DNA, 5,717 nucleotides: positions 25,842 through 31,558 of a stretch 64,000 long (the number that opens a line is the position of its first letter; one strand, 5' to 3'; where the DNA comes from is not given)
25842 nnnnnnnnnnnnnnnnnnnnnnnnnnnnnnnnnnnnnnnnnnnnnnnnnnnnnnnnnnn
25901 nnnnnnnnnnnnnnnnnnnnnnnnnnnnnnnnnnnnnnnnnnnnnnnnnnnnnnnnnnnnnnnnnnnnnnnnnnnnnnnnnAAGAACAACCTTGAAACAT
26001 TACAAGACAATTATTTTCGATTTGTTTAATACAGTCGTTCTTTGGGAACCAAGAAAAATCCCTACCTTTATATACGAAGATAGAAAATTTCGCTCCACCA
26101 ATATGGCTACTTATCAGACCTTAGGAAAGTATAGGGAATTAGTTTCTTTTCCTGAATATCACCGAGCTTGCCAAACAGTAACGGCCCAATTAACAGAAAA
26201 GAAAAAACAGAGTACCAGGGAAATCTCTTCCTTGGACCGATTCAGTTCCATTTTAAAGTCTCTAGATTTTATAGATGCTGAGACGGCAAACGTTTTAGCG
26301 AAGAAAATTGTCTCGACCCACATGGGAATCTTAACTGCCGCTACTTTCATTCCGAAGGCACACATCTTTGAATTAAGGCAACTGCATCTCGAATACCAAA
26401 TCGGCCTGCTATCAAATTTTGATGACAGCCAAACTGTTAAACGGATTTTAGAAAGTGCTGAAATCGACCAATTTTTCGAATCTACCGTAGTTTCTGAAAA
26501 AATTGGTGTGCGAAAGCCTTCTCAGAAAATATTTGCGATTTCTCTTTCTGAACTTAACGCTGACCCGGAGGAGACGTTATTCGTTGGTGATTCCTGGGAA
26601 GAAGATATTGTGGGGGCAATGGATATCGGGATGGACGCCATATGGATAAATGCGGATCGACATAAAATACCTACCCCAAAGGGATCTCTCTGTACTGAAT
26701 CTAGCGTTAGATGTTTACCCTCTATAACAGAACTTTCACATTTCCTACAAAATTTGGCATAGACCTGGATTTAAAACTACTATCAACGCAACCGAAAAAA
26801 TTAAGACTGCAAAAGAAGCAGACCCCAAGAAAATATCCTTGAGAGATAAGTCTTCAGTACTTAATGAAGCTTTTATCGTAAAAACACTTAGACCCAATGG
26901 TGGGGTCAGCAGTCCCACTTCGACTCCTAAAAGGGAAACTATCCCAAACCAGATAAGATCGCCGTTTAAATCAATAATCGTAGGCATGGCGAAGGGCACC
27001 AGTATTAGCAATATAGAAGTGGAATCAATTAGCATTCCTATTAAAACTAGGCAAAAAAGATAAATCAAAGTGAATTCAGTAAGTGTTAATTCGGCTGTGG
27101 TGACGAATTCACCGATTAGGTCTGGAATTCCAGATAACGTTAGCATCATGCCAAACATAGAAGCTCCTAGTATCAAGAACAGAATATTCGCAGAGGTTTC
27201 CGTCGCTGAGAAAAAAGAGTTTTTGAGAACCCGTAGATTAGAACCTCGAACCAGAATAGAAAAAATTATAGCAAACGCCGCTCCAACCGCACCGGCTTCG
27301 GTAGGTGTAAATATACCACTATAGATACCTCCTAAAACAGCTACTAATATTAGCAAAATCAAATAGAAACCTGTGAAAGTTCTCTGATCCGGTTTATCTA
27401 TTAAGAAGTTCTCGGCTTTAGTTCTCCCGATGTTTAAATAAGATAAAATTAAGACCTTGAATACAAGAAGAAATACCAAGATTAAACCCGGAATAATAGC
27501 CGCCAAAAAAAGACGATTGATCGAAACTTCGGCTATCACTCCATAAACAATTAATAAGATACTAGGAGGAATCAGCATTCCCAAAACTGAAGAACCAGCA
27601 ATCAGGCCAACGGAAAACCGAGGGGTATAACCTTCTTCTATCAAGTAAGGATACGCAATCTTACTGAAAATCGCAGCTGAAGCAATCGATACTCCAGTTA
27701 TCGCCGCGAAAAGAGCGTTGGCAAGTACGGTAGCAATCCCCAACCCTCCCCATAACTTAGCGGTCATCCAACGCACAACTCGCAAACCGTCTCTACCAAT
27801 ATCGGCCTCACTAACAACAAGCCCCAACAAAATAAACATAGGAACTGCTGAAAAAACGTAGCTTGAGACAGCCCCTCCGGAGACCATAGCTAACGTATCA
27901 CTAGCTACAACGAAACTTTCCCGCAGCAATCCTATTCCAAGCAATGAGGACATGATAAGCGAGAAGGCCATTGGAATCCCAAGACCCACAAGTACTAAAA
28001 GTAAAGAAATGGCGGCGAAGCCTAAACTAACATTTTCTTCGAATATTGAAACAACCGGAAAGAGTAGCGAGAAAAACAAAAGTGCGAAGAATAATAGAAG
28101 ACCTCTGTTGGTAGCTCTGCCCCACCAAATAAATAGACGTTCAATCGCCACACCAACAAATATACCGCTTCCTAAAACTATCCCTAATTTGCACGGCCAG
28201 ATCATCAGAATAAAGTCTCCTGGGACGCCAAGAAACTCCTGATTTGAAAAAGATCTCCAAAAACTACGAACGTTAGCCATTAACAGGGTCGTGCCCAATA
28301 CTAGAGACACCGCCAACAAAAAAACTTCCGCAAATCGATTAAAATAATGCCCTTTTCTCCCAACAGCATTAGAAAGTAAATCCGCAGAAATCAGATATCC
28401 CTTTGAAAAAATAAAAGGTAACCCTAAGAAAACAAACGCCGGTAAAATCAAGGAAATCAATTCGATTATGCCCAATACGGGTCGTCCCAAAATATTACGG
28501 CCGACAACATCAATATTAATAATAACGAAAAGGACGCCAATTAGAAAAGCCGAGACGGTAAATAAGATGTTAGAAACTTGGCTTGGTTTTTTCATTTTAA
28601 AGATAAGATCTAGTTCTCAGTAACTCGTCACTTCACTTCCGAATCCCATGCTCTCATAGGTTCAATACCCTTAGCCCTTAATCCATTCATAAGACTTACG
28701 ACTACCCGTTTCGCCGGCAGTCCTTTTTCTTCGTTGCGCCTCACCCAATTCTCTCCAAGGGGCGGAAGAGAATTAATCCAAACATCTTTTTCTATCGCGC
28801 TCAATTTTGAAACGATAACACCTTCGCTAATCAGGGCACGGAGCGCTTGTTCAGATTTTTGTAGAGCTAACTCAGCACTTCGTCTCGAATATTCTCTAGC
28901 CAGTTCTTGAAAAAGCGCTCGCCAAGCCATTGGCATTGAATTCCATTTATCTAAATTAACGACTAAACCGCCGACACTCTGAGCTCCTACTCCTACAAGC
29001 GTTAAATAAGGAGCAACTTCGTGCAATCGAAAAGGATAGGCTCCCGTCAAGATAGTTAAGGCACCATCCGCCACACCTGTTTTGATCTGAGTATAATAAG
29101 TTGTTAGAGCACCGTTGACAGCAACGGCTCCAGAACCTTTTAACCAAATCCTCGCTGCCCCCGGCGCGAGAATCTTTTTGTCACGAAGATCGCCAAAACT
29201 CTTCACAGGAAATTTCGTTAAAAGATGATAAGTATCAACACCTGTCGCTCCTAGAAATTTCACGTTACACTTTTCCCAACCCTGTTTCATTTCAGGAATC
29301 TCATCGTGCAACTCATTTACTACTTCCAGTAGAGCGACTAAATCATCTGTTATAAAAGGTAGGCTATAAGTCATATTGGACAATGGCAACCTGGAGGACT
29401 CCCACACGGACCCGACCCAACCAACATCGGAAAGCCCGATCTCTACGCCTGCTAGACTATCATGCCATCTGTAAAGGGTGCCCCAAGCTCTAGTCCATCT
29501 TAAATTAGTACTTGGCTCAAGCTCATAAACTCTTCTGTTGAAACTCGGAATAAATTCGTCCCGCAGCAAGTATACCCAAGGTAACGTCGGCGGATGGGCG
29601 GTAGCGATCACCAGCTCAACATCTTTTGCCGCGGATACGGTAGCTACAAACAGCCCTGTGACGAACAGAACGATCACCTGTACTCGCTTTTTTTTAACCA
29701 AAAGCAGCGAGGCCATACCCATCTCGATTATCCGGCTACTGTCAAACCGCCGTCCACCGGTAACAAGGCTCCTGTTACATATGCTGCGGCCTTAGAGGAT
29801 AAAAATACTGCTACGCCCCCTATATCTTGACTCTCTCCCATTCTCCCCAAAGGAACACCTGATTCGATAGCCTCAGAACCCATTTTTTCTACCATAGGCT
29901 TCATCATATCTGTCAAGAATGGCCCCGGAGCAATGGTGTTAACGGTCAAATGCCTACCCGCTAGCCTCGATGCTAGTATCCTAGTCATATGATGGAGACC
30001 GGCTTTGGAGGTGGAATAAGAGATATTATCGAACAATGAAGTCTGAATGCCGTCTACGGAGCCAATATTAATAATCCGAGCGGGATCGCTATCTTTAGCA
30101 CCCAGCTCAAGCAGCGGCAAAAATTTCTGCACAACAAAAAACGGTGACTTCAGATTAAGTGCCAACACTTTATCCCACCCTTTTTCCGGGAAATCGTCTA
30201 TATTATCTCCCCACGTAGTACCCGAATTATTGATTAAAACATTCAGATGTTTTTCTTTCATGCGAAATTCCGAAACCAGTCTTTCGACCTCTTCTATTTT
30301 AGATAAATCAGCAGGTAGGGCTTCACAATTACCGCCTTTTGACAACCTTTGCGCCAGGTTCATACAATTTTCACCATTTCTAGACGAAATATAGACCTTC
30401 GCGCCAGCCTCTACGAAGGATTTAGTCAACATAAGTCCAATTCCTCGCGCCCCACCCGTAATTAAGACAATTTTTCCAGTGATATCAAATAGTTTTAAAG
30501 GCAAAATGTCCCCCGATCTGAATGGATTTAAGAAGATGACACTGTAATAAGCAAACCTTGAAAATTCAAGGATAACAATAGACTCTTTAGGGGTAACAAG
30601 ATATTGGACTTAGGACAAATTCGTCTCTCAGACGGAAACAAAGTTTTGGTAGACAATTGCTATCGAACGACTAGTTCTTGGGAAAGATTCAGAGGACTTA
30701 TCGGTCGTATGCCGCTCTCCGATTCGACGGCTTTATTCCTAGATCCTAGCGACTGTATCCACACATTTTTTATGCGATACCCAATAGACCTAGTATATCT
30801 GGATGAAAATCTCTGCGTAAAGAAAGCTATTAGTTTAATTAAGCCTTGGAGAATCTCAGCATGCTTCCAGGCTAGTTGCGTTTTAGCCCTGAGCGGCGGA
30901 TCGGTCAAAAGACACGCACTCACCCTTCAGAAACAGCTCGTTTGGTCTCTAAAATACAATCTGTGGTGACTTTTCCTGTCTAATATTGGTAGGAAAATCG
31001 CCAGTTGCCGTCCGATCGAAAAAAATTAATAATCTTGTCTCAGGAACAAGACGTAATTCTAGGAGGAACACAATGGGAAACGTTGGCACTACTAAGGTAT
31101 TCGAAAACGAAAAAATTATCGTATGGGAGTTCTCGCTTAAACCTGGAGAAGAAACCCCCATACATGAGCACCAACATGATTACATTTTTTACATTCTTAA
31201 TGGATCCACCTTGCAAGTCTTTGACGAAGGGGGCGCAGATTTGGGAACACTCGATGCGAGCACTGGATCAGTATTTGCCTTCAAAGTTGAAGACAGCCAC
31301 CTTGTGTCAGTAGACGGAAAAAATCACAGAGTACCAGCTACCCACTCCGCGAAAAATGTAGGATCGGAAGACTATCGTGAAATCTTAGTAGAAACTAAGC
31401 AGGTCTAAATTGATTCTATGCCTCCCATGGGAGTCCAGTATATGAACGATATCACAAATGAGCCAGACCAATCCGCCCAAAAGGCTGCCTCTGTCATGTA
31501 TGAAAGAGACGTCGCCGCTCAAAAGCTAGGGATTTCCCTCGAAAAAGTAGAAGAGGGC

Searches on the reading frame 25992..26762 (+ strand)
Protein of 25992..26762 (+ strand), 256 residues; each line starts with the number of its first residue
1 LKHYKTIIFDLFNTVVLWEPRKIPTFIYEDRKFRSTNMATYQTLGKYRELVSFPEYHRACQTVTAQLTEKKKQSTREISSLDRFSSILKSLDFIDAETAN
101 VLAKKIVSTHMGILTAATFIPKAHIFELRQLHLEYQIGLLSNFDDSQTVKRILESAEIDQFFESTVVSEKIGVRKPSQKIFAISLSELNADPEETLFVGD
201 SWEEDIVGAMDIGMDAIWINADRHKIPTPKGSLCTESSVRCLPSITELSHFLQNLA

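Call 70: search_protein_families(library=pfam, proteins=[window:25992-26762:+], max_evalue=0.00001)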
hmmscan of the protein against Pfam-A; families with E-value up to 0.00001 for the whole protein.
window:25992-26762:+ (256 aa): 3 families
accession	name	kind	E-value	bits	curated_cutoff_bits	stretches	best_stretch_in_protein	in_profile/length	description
PF13419.12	HAD_2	-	2.3e-14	54.3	23.8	1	66-219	31-178/178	Haloacid dehalogenase-like hydrolase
PF00702.32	Hydrolase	-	3.1e-13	51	26.4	1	4-209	1-187/191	haloacid dehalogenase-like hydrolase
PF13242.12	Hydrolase_like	-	1.4e-10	41.4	22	1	174-224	3-53/75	HAD-hyrolase-like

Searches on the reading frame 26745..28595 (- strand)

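Call 43: search_protein_families(library=pfam, proteins=[window:26745-28595:-], max_evalue=0.001)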
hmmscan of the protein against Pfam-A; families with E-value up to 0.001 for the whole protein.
window:26745-28595:- (616 aa): 2 families
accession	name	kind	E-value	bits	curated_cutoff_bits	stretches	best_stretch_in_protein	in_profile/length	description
PF06808.19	DctM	-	2.3e-71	241.2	23.8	1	198-611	3-412/413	Tripartite ATP-independent periplasmic transporter, DctM component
PF04290.18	DctQ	-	1.5e-10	41.6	28.3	1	22-139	1-117/132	Tripartite ATP-independent periplasmic transporters, DctQ component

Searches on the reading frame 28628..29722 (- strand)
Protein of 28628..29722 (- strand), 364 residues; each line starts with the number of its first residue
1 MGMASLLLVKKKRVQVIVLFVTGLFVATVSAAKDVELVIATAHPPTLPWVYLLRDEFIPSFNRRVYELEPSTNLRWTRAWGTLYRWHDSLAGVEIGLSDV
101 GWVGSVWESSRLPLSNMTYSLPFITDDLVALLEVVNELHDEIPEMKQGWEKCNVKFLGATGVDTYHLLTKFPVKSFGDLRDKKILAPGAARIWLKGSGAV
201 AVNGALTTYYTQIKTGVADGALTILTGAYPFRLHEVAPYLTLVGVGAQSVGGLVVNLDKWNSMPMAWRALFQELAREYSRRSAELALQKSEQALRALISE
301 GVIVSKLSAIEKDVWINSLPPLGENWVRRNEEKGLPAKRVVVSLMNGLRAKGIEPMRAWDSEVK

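Call 70: search_protein_families(library=pfam, proteins=[window:28628-29722:-], max_evalue=0.00001)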
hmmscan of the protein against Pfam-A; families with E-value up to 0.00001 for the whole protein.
window:28628-29722:- (364 aa): 1 family
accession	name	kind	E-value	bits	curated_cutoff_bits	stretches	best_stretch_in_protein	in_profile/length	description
PF03480.18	DctP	-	1.2e-22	81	23.4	1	82-325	39-281/286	Bacterial extracellular solute-binding protein, family 7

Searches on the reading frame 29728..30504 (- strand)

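Call 22: search_protein_families(library=pfam, proteins=[window:29728-30504:-], max_evalue=0.001)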
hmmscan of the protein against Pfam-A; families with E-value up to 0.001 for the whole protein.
window:29728-30504:- (258 aa): 4 families
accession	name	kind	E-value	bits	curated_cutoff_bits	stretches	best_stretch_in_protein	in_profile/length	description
PF13561.12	adh_short_C2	-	8.7e-50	169.9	27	1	19-255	3-236/236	Enoyl-(Acyl carrier protein) reductase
PF00106.31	adh_short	-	1.1e-45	156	26.6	1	11-207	1-193/195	short chain dehydrogenase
PF08659.16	KR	-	5.8e-09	36.6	22.6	1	13-115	3-110/180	KR domain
PF23441.1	SDR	-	2.6e-07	30.7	27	1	119-254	124-255/258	SDR-like rossmann domain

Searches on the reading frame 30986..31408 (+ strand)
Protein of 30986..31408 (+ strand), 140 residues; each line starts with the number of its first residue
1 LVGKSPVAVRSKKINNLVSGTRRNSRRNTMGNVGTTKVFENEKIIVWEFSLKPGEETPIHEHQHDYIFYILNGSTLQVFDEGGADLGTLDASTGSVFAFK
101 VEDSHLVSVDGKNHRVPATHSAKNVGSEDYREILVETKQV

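Call 22: search_protein_families(library=pfam, proteins=[window:30986-31408:+], max_evalue=0.001)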
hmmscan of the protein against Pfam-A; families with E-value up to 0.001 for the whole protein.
window:30986-31408:+ (140 aa): 3 families
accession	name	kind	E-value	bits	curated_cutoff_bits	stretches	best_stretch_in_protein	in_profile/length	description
PF07883.17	Cupin_2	-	5.4e-05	23.3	27.2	1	48-111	2-60/70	Cupin domain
PF02041.22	Auxin_BP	-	8.1e-05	22.8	21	1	41-107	41-111/167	Auxin binding protein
PF07847.18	PCO_ADO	-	0.00084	19.3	27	0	21-64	21-64/201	PCO_ADO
